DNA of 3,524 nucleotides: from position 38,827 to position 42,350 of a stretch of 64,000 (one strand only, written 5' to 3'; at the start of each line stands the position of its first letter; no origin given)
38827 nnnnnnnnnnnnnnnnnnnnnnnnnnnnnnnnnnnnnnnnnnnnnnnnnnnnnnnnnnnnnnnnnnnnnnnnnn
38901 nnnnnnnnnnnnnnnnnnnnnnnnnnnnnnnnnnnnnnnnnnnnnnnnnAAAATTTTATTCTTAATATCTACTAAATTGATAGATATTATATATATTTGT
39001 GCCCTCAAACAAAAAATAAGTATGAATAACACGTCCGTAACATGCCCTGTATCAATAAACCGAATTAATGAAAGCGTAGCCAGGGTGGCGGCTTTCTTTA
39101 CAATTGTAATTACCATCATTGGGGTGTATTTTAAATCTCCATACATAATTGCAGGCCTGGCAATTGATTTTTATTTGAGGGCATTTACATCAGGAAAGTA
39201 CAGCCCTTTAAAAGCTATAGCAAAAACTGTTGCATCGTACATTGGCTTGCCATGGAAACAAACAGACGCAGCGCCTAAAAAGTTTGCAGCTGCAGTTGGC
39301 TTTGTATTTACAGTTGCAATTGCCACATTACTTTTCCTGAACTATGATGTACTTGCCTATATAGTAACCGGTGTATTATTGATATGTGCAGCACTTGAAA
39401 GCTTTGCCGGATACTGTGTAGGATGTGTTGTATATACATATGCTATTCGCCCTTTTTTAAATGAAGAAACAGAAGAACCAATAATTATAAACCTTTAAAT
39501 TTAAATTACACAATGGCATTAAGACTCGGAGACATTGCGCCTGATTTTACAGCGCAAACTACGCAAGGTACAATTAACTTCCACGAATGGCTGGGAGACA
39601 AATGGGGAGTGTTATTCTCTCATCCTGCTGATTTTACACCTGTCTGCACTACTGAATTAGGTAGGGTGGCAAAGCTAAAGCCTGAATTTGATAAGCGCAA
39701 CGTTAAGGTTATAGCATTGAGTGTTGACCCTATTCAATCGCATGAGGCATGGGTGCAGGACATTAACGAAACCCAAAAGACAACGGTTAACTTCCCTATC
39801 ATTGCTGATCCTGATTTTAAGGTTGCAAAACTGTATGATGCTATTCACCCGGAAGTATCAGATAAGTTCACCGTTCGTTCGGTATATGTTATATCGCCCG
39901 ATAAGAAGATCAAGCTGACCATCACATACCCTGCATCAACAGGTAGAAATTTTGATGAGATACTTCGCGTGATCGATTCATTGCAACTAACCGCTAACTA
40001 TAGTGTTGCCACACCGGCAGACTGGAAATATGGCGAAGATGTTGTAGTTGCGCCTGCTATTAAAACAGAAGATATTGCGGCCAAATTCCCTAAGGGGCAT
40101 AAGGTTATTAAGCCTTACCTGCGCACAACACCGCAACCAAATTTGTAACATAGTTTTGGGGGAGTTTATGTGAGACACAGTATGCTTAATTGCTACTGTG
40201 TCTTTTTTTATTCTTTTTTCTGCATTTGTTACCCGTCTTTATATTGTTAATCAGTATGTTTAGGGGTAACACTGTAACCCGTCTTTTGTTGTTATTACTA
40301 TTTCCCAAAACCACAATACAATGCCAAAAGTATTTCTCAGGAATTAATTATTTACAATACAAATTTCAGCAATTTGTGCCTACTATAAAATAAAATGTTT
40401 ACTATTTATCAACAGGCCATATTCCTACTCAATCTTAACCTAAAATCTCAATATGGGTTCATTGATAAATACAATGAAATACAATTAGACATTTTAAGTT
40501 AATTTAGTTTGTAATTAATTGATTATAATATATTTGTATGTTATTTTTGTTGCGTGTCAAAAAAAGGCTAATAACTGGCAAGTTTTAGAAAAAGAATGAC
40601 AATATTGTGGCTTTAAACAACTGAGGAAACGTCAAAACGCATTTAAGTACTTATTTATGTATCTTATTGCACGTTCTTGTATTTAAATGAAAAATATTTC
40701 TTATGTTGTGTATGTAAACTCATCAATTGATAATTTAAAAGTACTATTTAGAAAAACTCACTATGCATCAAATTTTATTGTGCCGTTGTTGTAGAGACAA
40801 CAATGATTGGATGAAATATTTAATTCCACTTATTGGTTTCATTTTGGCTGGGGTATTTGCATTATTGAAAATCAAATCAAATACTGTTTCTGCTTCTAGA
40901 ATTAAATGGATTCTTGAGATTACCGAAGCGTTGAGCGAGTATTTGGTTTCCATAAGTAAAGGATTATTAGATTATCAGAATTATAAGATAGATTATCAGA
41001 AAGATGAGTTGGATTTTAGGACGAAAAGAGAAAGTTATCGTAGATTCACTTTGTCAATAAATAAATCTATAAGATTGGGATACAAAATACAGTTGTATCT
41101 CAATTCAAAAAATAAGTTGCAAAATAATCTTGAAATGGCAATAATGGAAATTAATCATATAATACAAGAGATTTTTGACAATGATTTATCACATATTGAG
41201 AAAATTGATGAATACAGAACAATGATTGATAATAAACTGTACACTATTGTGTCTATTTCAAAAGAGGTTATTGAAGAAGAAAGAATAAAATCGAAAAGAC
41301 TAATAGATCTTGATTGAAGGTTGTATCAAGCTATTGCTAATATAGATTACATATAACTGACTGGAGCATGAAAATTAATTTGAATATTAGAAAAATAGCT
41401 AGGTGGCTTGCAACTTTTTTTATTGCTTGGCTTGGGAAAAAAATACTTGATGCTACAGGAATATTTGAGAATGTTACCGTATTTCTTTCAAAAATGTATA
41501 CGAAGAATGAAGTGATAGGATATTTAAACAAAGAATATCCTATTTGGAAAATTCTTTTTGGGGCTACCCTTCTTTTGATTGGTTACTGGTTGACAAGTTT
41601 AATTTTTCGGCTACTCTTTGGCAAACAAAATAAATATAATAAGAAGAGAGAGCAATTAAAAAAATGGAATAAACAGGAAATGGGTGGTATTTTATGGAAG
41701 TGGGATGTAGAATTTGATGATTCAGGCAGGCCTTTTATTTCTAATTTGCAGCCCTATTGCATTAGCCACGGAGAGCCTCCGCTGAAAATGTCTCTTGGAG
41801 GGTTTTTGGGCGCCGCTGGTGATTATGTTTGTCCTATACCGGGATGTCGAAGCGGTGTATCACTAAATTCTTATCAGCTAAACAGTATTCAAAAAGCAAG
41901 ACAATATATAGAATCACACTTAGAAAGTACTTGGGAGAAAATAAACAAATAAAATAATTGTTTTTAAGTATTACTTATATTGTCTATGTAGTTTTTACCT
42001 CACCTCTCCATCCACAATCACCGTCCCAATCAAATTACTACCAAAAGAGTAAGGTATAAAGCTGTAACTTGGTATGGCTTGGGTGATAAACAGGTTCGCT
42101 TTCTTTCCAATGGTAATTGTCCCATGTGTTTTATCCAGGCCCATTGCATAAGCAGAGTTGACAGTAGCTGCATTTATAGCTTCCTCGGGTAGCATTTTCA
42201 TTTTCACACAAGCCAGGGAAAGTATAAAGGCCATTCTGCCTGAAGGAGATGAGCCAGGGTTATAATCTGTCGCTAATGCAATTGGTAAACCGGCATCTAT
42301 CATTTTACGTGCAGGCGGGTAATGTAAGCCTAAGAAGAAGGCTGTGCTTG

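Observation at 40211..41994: AT-rich ~1.8 kb islet between peroxiredoxin and hutI carrying a two-gene cassette of unrecognisable membrane-anchored proteins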

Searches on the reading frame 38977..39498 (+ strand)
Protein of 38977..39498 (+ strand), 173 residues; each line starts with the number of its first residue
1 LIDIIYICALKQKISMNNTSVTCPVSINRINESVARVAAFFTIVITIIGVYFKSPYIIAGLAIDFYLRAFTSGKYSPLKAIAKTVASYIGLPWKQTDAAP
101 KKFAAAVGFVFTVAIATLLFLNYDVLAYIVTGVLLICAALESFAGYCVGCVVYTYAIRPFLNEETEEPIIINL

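Call 5: search_protein_families(library=pfam, proteins=[window:38977-39498:+], max_evalue=1)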
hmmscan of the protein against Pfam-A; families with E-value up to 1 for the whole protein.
window:38977-39498:+ (173 aa): 2 families
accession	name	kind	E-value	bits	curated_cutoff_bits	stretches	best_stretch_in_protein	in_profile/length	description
PF14340.12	DUF4395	-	8.4e-33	113.9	24.5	1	30-157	1-129/130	Domain of unknown function (DUF4395)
PF14007.11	YtpI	-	0.16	12.8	29.4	1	109-146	41-77/87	YtpI-like protein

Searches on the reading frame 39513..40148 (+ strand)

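Call 5: search_protein_families(library=pfam, proteins=[window:39513-40148:+], max_evalue=1)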
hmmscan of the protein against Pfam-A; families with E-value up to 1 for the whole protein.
window:39513-40148:+ (211 aa): 6 families
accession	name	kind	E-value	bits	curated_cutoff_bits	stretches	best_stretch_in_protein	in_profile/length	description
PF00578.27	AhpC-TSA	-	1.7e-33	115.7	26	1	6-134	2-122/124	AhpC/TSA family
PF08534.16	Redoxin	-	6.1e-15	55.7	26.6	1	6-147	3-141/148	Redoxin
PF10417.14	1-cysPrx_C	-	4.6e-07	30.2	21.1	1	156-190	1-36/41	C-terminal domain of 1-Cys peroxiredoxin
PF13911.12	AhpC-TSA_2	-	0.0015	19.4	27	1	53-104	3-48/114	AhpC/TSA antioxidant enzyme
PF13905.12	Thioredoxin_8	-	0.006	17.3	27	1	40-132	11-93/94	Thioredoxin-like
PF02630.20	SCO1-SenC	-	0.15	12.5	22.8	1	12-75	4-69/134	SCO1/SenC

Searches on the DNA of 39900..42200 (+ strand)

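Call 40: search_rna_families(source=window, start=39900, end=42200, threshold=evalue, max_evalue=1)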
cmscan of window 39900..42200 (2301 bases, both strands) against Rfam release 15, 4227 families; matches with E-value up to 1: 1.
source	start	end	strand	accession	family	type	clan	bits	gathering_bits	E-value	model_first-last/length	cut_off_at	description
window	40696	40737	+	RF04333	Plastid-ycf3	Intron;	-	17.1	55.2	0.8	1-47/47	no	Plastid-ycf3 group II-D1 intron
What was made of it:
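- Checked: There is no Rfam family (call 40).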

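Call 82: search_dna_similar(query=window:40211-41994:+, collection=plasmids, mode=distant, max_evalue=0.001)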
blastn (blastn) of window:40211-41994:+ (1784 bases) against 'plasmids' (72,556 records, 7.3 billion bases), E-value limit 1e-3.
No match.

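Call 83: search_dna_similar(query=window:40211-41994:+, collection=phages, mode=distant, max_evalue=0.001)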
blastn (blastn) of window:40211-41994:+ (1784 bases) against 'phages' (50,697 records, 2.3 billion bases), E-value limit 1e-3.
No match.

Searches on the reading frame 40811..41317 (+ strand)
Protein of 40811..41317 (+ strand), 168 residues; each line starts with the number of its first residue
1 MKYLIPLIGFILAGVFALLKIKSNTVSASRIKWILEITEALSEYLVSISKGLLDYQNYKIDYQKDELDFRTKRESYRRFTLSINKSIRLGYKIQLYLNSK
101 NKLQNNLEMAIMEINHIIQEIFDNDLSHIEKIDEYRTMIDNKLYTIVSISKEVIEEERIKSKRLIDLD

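Call 5: search_protein_families(library=pfam, proteins=[window:40811-41317:+], max_evalue=1)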
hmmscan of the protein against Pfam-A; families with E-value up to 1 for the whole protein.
window:40811-41317:+ (168 aa): 1 family
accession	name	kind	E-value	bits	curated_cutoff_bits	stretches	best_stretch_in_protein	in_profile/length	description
PF09551.15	Spore_II_R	-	0.97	10.4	25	0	98-162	12-73/128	Stage II sporulation protein R (spore_II_R)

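Call 6: search_protein_families(library=padloc, proteins=[window:40811-41317:+], max_evalue=1)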
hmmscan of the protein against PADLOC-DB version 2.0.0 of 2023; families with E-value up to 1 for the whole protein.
window:40811-41317:+ (168 aa): 0 families

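Call 7: search_protein_families(library=phrogs, proteins=[window:40811-41317:+], max_evalue=1)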
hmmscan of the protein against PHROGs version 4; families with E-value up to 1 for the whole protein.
window:40811-41317:+ (168 aa): 2 families
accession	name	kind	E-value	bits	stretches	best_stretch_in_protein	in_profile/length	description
phrog_9872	-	unknown function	0.016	16.1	1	118-159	22-63/128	-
phrog_21118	-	unknown function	0.34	11.5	1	1-17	1-17/53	-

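Call 8: search_protein_families(library=ncbifam, proteins=[window:40811-41317:+], max_evalue=1)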
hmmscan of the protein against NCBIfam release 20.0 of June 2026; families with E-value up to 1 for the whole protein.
window:40811-41317:+ (168 aa): 2 families
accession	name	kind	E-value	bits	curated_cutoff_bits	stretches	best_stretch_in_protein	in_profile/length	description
NF033459.1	DksA_like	equivalog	0.12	12.7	105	1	99-162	32-96/113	RNA polymerase-binding protein DksA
NF002223.0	PRK01117.1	equivalog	0.13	11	402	1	85-164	140-218/430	adenylosuccinate synthase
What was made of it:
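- Checked: Neither protein hits Pfam, PADLOC, PHROGs or NCBIfam (calls 5-8).
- Tried and rejected: Pfam, PADLOC, PHROGs and NCBIfam gave nothing for A or B (calls 5-8).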

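Call 9: find_homologous_proteins(query=window:40811-41317:+, max_evalue=0.01)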
Query window:40811-41317:+ (168 aa): 1 proteins with E <= 0.01 among 219 candidates.
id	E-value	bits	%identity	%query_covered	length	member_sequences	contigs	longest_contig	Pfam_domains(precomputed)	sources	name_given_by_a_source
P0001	5.1e-98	343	100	100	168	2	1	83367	-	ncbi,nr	ncbi:MAG TPA: hypothetical protein VK783_12420 [Bacteroidia bacterium]|nr:hypothetical protein [Bact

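Call 52: search_dna_similar(query=window:40811-41317:+, collection=plasmids, mode=protein, max_evalue=1)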
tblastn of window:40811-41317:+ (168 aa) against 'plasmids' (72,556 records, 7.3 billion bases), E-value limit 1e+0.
No match.
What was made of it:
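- On Two-gene toxin-antitoxin / toxin-immunity / Abi cassette: No A homologue anywhere (calls 9, 52).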

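Call 62: search_solved_structures(query=window:40811-41317:+, max_evalue=10)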
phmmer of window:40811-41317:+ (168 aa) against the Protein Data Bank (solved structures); distinct sequences matched with E-value up to 10: 0.
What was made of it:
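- A has no homologue in 5.8 billion proteins by word-index search (call 9), in plasmids (call 52) or in PDB (call 62).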
